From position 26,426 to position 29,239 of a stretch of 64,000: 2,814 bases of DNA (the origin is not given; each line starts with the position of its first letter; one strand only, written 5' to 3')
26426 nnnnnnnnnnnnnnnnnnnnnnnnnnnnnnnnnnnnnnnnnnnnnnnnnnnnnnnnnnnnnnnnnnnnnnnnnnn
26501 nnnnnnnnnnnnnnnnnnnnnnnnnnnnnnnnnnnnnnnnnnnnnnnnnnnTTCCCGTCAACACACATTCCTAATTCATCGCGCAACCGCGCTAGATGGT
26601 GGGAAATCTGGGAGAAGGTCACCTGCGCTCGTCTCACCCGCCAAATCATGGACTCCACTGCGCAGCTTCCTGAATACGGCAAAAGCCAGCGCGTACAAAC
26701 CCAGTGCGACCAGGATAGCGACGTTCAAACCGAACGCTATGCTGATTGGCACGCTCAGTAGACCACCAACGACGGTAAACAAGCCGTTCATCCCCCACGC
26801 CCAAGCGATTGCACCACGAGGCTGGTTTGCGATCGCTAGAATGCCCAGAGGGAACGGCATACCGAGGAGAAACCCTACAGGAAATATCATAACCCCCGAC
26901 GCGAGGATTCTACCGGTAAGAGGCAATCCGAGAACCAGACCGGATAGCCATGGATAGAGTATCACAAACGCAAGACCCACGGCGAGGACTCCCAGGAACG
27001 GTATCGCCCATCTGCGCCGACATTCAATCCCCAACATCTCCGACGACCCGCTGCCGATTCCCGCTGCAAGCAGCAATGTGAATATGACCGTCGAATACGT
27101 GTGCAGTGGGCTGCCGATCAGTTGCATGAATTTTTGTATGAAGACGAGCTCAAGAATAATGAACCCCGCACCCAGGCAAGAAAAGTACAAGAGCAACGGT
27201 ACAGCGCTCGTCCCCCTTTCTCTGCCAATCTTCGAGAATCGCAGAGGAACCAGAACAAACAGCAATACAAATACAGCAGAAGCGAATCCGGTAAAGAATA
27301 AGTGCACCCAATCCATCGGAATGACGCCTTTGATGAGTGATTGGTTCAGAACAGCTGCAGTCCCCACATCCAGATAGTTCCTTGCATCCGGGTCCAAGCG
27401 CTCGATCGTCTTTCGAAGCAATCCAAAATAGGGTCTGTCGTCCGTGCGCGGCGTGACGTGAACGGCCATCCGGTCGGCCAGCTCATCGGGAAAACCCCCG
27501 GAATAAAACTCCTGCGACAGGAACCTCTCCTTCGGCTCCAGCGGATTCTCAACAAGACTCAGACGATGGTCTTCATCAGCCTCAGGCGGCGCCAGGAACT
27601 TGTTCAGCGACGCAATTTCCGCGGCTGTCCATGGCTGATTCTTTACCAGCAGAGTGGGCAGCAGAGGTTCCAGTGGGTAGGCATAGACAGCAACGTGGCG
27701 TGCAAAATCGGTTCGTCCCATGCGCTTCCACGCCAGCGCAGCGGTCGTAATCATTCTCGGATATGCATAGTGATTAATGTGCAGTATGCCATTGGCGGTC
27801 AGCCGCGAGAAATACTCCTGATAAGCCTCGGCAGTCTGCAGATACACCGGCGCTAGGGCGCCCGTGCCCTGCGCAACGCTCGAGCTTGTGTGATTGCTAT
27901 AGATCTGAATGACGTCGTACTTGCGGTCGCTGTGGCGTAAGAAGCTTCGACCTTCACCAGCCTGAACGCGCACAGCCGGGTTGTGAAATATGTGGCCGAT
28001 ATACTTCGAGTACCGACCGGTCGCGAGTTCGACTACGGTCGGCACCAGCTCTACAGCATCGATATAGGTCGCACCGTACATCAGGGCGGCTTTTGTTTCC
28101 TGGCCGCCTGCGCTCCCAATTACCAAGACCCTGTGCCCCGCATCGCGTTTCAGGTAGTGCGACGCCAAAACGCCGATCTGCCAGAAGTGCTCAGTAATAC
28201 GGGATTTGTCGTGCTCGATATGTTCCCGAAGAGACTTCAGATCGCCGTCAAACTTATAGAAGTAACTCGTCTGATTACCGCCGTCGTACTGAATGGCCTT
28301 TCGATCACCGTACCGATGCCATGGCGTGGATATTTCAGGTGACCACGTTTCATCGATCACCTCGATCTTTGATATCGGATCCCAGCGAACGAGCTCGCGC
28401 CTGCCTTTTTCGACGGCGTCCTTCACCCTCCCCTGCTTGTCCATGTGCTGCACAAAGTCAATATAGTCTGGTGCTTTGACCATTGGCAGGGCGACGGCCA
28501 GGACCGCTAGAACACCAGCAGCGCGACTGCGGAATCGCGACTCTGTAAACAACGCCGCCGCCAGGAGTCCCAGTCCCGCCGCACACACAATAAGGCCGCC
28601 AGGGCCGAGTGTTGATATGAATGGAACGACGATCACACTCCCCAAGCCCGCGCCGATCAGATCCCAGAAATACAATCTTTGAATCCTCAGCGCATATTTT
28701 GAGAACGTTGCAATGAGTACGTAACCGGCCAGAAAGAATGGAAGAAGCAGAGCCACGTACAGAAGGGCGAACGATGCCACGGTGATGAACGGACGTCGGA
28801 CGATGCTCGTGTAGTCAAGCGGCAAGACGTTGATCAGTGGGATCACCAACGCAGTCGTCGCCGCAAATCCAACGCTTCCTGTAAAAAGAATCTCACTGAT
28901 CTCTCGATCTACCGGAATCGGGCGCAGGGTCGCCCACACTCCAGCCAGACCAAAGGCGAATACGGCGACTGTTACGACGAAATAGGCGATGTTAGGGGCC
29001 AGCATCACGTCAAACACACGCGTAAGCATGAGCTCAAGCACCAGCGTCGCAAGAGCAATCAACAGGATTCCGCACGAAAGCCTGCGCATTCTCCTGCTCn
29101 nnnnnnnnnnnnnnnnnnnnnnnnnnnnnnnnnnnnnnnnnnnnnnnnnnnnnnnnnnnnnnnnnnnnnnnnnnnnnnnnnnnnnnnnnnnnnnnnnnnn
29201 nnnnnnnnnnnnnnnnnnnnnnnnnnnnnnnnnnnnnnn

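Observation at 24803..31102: A lower-GC compositional island inside the locus encodes a spermidine-synthase-domain membrane protein and a GMC oxidoreductase with its TAT subunit, next to a TAT amidase.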

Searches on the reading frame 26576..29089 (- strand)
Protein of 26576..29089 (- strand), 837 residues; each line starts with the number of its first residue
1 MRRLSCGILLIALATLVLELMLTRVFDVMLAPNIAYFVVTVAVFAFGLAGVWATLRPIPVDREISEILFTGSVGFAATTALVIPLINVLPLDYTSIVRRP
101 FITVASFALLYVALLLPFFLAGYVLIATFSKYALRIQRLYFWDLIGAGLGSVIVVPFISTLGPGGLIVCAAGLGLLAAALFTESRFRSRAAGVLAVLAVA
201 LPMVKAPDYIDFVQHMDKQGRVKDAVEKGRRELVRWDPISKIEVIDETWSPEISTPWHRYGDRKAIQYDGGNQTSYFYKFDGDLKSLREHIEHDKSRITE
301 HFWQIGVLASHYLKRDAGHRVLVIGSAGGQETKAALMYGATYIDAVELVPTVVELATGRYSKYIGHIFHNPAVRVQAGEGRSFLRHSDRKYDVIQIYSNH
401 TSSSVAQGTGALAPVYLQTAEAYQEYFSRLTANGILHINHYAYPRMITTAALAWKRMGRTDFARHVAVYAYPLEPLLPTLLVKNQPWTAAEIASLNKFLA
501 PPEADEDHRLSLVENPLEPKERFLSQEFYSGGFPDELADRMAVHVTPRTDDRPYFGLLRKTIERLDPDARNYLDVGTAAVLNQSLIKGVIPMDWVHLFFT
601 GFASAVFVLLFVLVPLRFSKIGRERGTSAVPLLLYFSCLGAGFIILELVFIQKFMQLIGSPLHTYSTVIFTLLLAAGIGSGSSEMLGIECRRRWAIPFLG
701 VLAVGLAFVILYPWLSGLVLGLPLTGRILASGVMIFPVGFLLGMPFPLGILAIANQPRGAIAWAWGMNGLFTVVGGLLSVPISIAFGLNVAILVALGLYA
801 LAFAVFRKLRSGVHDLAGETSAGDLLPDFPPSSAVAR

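Call 5: search_protein_families(library=pfam, proteins=[window:26576-29089:-], max_evalue=0.01)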
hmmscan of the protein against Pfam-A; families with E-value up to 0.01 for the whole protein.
window:26576-29089:- (837 aa): 1 family
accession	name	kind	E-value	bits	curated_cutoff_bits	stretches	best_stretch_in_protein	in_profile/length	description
PF01564.23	Spermine_synth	-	0.0099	15.9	22.9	0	318-400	19-101/186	Spermine/spermidine synthase domain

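Call 6: search_protein_families(library=ncbifam, proteins=[window:26576-29089:-], max_evalue=0.01)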
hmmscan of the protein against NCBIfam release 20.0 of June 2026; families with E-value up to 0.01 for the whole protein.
window:26576-29089:- (837 aa): 3 families
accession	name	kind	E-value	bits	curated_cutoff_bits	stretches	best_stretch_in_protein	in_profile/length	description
NF002010.0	PRK00811.1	equivalog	7.7e-06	25.3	260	1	316-439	77-192/287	polyamine aminopropyltransferase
NF002956.0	PRK03612.1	equivalog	3e-05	22.6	472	1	318-394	300-379/522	polyamine aminopropyltransferase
TIGR00417.1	speE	equivalog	0.00055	19.3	249.55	1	317-400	72-155/271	spermidine synthase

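Call 7: find_encoding_contigs(protein=window:26576-29089:-, flank=10000, max_places=10)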
Protein window:26576-29089:- (837 aa): 1 contig read that carries it; 1 place shown.
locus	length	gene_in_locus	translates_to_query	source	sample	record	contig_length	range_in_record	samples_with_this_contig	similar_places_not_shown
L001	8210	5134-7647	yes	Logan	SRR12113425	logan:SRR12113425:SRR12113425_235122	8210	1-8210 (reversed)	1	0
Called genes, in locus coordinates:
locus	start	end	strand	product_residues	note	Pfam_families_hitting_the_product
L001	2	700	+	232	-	?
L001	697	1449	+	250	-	PF00583:Acetyltransf_1 (faint)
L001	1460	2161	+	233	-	PF00132:Hexapep (weak), PF14602:Hexapep_2 (weak)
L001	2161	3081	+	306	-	PF01674:Lipase_2 (faint)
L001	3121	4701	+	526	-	PF01266:DAO (weak), PF05199:GMC_oxred_C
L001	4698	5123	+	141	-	-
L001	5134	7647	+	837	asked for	-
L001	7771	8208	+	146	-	?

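Call 11: find_homologous_proteins(query=window:26576-29089:-, max_evalue=0.00001)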
Query window:26576-29089:- (837 aa): 1181 proteins with E <= 0.00001 among 8000 candidates; the best 120 are listed.
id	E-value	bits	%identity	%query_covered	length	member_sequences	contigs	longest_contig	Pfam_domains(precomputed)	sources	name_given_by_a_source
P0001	0.0e+0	1869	100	100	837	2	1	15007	-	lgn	-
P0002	0.0e+0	1587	84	100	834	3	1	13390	-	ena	-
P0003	0.0e+0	1584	84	100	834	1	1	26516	-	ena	-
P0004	0.0e+0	1583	85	98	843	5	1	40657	-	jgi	-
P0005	0.0e+0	1580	84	99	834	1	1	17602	-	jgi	jgi:hypothetical protein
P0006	0.0e+0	1580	84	100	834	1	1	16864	-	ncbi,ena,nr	ncbi:MAG: hypothetical protein AUI15_31750 [Actinobacteria bacterium 13_2_20CM_2_66_6]|nr:MAG: hypot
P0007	0.0e+0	1579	83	100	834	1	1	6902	-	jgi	-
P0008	0.0e+0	1578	83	100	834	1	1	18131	-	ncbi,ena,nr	ncbi:MAG: hypothetical protein AUH14_11595 [Candidatus Rokubacteria bacterium 13_2_20CM_69_15_1]|nr:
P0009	0.0e+0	1578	83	100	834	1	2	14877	-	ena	-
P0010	0.0e+0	1578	83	100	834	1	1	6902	-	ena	-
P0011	0.0e+0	1577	83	100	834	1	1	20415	-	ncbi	-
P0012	0.0e+0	1569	85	99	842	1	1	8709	-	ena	-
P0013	0.0e+0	1562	83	99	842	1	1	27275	-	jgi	jgi:hypothetical protein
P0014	0.0e+0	1561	84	99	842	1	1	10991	-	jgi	jgi:spermidine synthase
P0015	0.0e+0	1559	84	99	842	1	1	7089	-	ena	-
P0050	0.0e+0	1258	69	97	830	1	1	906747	-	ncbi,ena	-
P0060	0.0e+0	1253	68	97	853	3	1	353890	-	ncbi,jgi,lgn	ncbi:MAG TPA: hypothetical protein VGM84_25970 [Steroidobacteraceae bacterium]|jgi:spermidine syntha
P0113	0.0e+0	1217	66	98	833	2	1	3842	PF01564.24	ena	-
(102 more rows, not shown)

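Call 12: find_encoding_contigs(protein=P0004, flank=10000, max_places=2)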
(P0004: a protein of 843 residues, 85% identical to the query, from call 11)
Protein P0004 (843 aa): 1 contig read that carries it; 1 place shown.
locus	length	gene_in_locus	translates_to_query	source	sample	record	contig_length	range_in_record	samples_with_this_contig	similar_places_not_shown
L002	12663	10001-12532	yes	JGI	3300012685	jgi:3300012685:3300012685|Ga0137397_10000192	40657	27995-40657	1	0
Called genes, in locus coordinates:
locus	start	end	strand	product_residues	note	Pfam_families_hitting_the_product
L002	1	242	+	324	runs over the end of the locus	PF00535:Glycos_transf_2, PF10111:Glyco_tranf_2_2, PF13641:Glyco_tranf_2_3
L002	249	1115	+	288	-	PF02353:CMAS, PF13489:Methyltransf_23, PF01209:Ubie_methyltran, PF03141:Methyltransf_29, PF07021:MetW, PF13847:Methyltransf_31, PF08241:Methyltransf_11, PF08242:Methyltransf_12, +3 more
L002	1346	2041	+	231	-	PF13489:Methyltransf_23, PF13847:Methyltransf_31 (faint), PF08241:Methyltransf_11, PF08242:Methyltransf_12, PF13649:Methyltransf_25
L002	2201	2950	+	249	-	-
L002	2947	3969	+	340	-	PF01408:GFO_IDH_MocA, PF22725:GFO_IDH_MocA_C3 (weak)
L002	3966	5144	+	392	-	PF01370:Epimerase, PF04321:RmlD_sub_bind (weak), PF13460:NAD_binding_10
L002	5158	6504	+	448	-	PF00501:AMP-binding, PF13193:AMP-binding_C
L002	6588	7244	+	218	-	PF00583:Acetyltransf_1 (weak)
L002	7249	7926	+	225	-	PF00132:Hexapep (weak), PF14602:Hexapep_2 (weak)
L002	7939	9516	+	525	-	PF01266:DAO, PF07992:Pyr_redox_2 (faint), PF12831:FAD_oxidored (faint), PF05199:GMC_oxred_C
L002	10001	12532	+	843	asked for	-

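Call 13: find_encoding_contigs(protein=P0060, flank=10000, max_places=2)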
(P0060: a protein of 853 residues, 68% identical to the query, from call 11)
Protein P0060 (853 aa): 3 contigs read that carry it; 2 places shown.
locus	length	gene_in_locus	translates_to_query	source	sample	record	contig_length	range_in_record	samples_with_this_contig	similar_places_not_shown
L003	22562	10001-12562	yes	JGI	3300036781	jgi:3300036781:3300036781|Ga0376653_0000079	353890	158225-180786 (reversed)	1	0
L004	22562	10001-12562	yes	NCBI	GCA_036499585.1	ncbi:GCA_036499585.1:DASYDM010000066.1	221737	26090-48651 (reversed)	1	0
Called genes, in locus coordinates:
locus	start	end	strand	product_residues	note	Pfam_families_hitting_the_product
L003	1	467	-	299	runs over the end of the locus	PF04610:TrbL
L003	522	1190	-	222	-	PF07996:T4SS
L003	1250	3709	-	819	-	PF27097:VirB4_TrbE_N, PF03135:CagE_TrbE_VirB, PF19044:P-loop_TraG (weak)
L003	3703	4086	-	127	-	PF05101:VirB3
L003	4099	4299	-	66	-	PF04956:TrbC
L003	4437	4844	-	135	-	PF00436:SSB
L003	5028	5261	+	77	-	-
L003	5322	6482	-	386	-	PF07221:GlcNAc_2-epim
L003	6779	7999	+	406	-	PF14907:NTP_transf_5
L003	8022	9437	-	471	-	PF07690:MFS_1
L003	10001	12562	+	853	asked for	-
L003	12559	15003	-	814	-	PF04773:FecR (weak), PF20245:DUF6600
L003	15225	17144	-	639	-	PF00664:ABC_membrane, PF00005:ABC_tran, PF02463:SMC_N (weak)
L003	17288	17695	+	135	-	-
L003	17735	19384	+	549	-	-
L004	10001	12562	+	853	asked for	-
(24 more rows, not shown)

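Call 14: find_encoding_contigs(protein=P0050, flank=10000, max_places=2)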
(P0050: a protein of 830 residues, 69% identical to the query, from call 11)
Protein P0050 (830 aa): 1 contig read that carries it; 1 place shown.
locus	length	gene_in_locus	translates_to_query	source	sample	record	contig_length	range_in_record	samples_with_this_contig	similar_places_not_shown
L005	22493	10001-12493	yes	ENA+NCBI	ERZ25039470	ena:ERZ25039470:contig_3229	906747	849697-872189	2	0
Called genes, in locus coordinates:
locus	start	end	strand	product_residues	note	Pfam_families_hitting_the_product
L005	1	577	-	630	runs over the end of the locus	PF13522:GATase_6, PF13537:GATase_7, PF00733:Asn_synthase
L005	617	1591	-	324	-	PF01073:3Beta_HSD, PF01370:Epimerase, PF04321:RmlD_sub_bind, PF05368:NmrA, PF13460:NAD_binding_10, PF16363:GDP_Man_Dehyd, PF07993:NAD_binding_4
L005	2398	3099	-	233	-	PF01266:DAO, PF12831:FAD_oxidored (weak)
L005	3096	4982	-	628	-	PF13522:GATase_6, PF13537:GATase_7, PF00733:Asn_synthase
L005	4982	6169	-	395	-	PF13439:Glyco_transf_4, PF13579:Glyco_trans_4_4, PF00534:Glycos_transf_1, PF13692:Glyco_trans_1_4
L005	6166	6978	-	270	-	-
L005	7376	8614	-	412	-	PF13439:Glyco_transf_4, PF13579:Glyco_trans_4_4, PF00534:Glycos_transf_1, PF13692:Glyco_trans_1_4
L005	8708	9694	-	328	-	PF03706:LPG_synthase_TM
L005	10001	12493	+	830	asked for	-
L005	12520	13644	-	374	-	PF13439:Glyco_transf_4, PF13477:Glyco_trans_4_2 (faint), PF13579:Glyco_trans_4_4, PF00534:Glycos_transf_1, PF13692:Glyco_trans_1_4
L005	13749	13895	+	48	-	-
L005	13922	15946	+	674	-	PF13522:GATase_6, PF13537:GATase_7, PF00733:Asn_synthase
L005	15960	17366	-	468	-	PF00561:Abhydrolase_1 (weak), PF12146:Hydrolase_4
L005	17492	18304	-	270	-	PF01656:CbiA, PF10609:ParA (weak), PF13614:AAA_31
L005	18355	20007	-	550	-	PF13807:GNVR (weak)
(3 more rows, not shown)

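Call 19: find_related_loci(query=A1, collection=genome_contigs, flank=10000)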
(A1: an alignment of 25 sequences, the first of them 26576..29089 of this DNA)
Query A1 (837 aa) in genome_contigs; peptide patterns used: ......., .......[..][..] (x = any residue, [..] = any of these).
256 stretches matched a pattern; 170 encode a relative of the query (tblastn E <= 1e-3); the best 80 are kept; 79 distinct loci.
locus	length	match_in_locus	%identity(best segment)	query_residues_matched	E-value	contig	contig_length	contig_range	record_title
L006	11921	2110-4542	70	1-813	0e+0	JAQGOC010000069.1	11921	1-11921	MAG: Gammaproteobacteria bacterium isolate RYN_603 scaffold_15900, whole genome shotgun sequence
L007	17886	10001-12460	69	1-822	0e+0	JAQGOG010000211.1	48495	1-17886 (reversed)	MAG: Gammaproteobacteria bacterium isolate RYN_607 scaffold_682903, whole genome shotgun sequence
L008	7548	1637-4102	68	1-823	0e+0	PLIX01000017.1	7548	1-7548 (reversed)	MAG: Gammaproteobacteria bacterium isolate palsa_1196 73.20110800_P3M.16_contig_14619, whole genome shotgun sequence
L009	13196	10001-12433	67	1-813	0e+0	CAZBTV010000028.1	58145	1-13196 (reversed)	MAG TPA_asm: uncultured Steroidobacteraceae bacterium isolate SRP272529_co1_105 genome assembly, contig: NODE_596_length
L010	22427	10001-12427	68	1-811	0e+0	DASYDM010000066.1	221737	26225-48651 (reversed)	MAG TPA_asm: Steroidobacteraceae bacterium isolate SMAG_U4959 k141_1153761, whole genome shotgun sequence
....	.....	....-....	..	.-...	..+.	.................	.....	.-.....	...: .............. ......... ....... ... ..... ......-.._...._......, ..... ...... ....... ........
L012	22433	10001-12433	70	1-811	0e+0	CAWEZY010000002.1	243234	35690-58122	MAG: uncultured Gammaproteobacteria bacterium isolate MFD00991.bin.2.73 genome assembly, contig: contig_19563, whole gen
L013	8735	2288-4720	68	1-813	0e+0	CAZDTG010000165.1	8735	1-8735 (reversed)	MAG TPA_asm: uncultured Steroidobacteraceae bacterium isolate SRP272529_co1_120 genome assembly, contig: NODE_15170_leng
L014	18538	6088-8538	68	1-822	0e+0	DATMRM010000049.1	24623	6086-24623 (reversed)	MAG TPA_asm: Steroidobacteraceae bacterium isolate SMAG_U12955 k141_649501, whole genome shotgun sequence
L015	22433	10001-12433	67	1-813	0e+0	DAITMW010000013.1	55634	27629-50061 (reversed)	MAG TPA_asm: Steroidobacteraceae bacterium isolate CTOTU9903 NODE_117_length_55634_cov_8.477393, whole genome shotgun se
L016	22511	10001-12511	64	1-837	0e+0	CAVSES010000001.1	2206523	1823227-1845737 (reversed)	MAG: uncultured Gammaproteobacteria bacterium isolate MFD01872.bin.3.168 genome assembly, contig: contig_26303, whole ge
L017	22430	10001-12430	66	1-810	0e+0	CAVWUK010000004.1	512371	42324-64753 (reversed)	MAG: uncultured Gammaproteobacteria bacterium isolate MFD01716.bin.1.60 genome assembly, contig: contig_43961, whole gen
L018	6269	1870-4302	68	1-813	0e+0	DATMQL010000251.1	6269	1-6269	MAG TPA_asm: Steroidobacteraceae bacterium isolate SMAG_U12927 k141_498789, whole genome shotgun sequence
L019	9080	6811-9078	72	1-758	0e+0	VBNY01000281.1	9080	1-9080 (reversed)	MAG: Gammaproteobacteria bacterium isolate GP_33 14_0929_12_20cm_scaffold_35543, whole genome shotgun sequence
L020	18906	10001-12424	64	1-810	0e+0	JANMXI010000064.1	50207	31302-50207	MAG: Pseudomonadota bacterium isolate OTE_88_metabat_125 OTE_88_k141_2321931, whole genome shotgun sequence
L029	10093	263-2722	67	1-824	0e+0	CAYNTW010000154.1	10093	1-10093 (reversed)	MAG TPA_asm: uncultured Steroidobacteraceae bacterium isolate SRP272529_co1_196 genome assembly, contig: NODE_12348_leng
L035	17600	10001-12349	49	2-811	0e+0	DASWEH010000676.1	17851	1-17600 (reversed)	MAG TPA_asm: Anaerolineales bacterium isolate SMAG_U2757 k141_540315, whole genome shotgun sequence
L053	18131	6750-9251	83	1-834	0e+0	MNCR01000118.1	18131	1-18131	MAG: Candidatus Rokubacteria bacterium 13_2_20CM_69_15_1 13_2_20cm_scaffold_631, whole genome shotgun sequence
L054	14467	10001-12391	46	1-811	0e+0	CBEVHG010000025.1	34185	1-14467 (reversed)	MAG TPA_asm: Candidatus Electrothrix marina isolate SRR24458087_concoct_48 genome assembly, contig: ERZ26778537.25, whol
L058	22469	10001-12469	46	3-830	0e+0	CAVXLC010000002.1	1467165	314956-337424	MAG: uncultured Gemmatimonadales bacterium isolate MFD05942.bin.1.38 genome assembly, contig: contig_2887, whole genome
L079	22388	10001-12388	45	1-812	0e+0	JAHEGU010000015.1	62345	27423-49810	MAG: Gammaproteobacteria bacterium isolate Ww423 NODE_328_length_62345_cov_4.573332, whole genome shotgun sequence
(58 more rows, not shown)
